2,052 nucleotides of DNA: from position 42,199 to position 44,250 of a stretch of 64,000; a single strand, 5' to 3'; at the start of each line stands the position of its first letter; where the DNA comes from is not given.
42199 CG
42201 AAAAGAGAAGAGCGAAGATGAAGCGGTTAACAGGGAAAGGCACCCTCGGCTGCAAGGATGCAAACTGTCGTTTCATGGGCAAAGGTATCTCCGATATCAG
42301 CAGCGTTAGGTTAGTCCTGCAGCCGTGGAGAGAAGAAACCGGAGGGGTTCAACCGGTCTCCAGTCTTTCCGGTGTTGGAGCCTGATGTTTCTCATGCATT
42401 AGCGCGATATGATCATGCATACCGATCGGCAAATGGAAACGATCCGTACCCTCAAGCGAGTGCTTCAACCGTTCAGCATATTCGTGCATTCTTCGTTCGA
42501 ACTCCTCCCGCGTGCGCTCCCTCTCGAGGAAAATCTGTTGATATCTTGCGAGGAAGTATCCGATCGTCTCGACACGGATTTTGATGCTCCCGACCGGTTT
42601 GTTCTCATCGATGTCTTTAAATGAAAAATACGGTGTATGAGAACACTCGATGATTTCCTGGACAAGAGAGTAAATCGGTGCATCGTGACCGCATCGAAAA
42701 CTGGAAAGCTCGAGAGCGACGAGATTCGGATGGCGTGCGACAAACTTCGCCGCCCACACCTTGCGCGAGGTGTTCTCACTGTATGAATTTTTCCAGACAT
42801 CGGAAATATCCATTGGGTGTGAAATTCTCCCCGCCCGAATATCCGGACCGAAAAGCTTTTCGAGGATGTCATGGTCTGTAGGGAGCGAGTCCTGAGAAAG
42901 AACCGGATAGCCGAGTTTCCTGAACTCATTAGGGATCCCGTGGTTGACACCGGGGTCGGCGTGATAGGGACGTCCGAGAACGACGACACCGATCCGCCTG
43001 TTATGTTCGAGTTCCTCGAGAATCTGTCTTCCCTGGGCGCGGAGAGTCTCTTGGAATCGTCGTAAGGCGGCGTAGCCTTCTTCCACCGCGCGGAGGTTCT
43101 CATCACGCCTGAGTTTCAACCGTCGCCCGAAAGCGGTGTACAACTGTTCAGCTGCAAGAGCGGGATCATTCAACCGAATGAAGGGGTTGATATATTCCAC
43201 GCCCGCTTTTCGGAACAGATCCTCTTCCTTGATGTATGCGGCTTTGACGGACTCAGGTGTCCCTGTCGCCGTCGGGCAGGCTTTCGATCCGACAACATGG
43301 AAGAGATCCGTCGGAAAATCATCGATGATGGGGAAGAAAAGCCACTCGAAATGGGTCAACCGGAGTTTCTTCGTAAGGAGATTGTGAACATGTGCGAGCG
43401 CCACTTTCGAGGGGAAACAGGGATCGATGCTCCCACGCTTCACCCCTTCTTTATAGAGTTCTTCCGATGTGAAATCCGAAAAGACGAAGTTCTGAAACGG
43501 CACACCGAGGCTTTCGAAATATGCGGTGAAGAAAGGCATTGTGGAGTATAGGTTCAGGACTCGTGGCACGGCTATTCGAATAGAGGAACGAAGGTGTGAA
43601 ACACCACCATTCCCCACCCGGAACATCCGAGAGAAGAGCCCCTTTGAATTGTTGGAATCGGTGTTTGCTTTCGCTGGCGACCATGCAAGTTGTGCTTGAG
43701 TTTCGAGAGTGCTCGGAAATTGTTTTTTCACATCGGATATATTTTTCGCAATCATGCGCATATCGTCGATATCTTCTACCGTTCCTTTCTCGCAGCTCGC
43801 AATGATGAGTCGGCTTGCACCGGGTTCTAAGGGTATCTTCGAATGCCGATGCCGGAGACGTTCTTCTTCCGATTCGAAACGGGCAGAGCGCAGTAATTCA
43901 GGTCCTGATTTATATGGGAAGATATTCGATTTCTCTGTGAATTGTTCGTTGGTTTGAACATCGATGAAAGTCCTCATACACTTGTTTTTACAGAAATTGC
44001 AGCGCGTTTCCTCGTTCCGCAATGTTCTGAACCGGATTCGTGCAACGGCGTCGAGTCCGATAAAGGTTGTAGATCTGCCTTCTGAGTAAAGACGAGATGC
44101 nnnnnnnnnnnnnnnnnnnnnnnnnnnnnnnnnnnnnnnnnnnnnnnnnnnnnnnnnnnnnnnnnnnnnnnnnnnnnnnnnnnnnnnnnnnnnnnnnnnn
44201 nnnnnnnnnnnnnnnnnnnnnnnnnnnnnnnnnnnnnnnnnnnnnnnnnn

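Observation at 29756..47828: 18-kb co-directional array fusing an HgdB/activase radical-enzyme pair to a glycan-modification locus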

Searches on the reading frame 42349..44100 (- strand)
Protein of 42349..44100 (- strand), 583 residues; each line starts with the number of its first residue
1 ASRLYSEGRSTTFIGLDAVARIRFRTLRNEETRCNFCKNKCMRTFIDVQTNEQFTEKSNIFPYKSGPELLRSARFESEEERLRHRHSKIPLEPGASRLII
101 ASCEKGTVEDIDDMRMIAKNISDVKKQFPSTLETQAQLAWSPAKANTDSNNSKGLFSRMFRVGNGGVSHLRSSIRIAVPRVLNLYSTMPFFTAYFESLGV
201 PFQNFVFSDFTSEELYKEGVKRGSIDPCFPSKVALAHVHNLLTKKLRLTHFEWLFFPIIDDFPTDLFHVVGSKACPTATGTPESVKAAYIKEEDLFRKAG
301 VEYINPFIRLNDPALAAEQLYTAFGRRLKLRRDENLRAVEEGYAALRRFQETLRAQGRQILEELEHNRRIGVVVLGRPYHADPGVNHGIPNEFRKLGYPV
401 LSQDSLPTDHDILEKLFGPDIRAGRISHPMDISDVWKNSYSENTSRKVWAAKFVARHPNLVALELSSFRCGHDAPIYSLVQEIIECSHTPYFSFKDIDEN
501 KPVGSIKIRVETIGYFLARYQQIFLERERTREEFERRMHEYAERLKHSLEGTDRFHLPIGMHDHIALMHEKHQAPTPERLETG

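Call 65: search_dna_similar(query=window:42349-44100:-, collection=plasmids, mode=protein, max_evalue=0.001, max_rows=25)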
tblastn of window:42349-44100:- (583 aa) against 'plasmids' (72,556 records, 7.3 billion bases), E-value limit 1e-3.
Records with a match: 10; places in all: 11; records where one place covers at least 80% of the query: 1.
Best place of each record, by identity: <60% 10.
By first word of the organism name: Listeria 2; Fusobacterium 2; Brevibacillus 1; Acetoanaerobium 1; Haliovirga 1; Collinsella 1; Subdoligranulum 1; Paraclostridium 1.
By predicted mobility (MOB-suite, as given by PLSDB): non-mobilizable 10.
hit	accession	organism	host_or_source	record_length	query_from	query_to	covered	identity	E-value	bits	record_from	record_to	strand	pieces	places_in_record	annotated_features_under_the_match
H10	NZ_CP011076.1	Brevibacillus laterosporus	Oryza sativa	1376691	11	522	88%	40.4%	6e-129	424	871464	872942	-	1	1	none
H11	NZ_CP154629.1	Acetoanaerobium noterae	cell culture,Sludge of a digestion ...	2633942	176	513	58%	30.7%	6e-36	151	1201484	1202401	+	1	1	none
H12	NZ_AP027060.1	Haliovirga abyssi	-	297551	171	512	59%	29.4%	1e-36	154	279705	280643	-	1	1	acyl-CoA dehydratase activase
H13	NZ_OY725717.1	Collinsella aerofaciens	-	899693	176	513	58%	28.9%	7e-32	139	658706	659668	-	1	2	2-hydroxyacyl-CoA dehydratase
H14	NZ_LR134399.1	Listeria monocytogenes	Homo sapiens,Vein blood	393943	176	513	58%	28.3%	2e-33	144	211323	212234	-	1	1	2-hydroxyacyl-CoA dehydratase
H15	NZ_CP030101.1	Listeria monocytogenes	Environment,water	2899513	176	513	58%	28.0%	7e-33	142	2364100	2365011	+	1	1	none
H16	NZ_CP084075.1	Fusobacterium vincentii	-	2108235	175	513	58%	27.2%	1e-30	135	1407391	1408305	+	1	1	none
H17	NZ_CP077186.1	Fusobacterium animalis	Homo sapiens,resected colorectal tumor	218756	175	513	58%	27.2%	4e-30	134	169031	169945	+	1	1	acyl-CoA dehydratase activase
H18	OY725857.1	Subdoligranulum variabile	-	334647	176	513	58%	27.1%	9e-19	99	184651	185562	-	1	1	none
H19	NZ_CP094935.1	Paraclostridium bifermentans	Homo sapiens,feces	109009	176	511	58%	22.5%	1e-13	82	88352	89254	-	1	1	acyl-CoA dehydratase activase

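Call 66: get_annotated_region(hit=H15, flank=4000)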
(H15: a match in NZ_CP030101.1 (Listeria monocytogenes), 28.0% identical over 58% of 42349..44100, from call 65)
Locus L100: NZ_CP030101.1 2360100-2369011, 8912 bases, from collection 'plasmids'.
description: Listeria monocytogenes strain FDAARGOS_57 plasmid unnamed, complete sequence
organism: Listeria monocytogenes (NCBI taxid 1639)
taxonomy: Bacteria; Bacillota; Bacilli; Bacillales; Listeriaceae; Listeria; Listeria monocytogenes
host: -; source: Environment,water; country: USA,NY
typing (MOB-suite, as given by PLSDB): non-mobilizable
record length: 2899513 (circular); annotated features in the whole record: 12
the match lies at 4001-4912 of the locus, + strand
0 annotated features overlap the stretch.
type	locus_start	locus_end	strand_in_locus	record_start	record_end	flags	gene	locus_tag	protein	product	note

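Call 72: search_protein_families(library=pfam, proteins=[L100:1970-6424:+], max_evalue=0.01)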
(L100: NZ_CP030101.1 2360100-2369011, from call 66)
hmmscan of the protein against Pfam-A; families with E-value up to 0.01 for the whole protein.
L100:1970-6424:+ (1484 aa): 4 families
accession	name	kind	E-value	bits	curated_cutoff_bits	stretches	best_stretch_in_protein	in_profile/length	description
PF09989.15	DUF2229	-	6.8e-86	287.8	29.4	1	677-894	1-218/218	CoA enzyme activase uncharacterised domain (DUF2229)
PF01869.26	BcrAD_BadFG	-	2.7e-59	201.3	31.5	2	328-582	1-271/271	BadF/BadG/BcrA/BcrD ATPase family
PF01548.23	DEDD_Tnp_IS110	-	7.6e-05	23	29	0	12-81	1-67/155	Transposase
PF00370.27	FGGY_N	-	9.6e-05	22.5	28.8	0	12-56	3-46/245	FGGY family of carbohydrate kinases, N-terminal domain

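Call 91: search_protein_families(library=pfam, proteins=[L100:353-1729:+, L100:6566-8782:+], max_evalue=0.001)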
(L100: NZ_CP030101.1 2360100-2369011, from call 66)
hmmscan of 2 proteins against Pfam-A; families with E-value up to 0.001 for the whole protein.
L100:353-1729:+ (458 aa): 2 families
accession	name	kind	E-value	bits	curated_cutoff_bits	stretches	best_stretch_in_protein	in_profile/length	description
PF00324.27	AA_permease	-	3.3e-128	428.8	24.6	1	16-451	1-465/470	Amino acid permease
PF13520.12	AA_permease_2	-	2.8e-45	155.5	27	1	20-427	9-412/427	Amino acid permease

L100:6566-8782:+ (738 aa): 5 families
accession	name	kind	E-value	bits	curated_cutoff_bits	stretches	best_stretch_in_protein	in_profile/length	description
PF06458.18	MucBP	-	2.5e-109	358.5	23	5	404-466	1-63/63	MucBP domain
PF17965.7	MucBP_2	-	1.2e-22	80.6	23.4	3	403-463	1-70/74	Mucin binding domain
PF18877.6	SSSPR-51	-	6.6e-09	35.9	27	1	614-676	1-48/48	SSSPR-51 domain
PF23598.1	LRR_14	-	5.3e-08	32.4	40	1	87-151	59-121/353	Leucine-rich repeat region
PF13855.12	LRR_8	-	2.7e-05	24.3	27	1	122-180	2-61/61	Leucine rich repeat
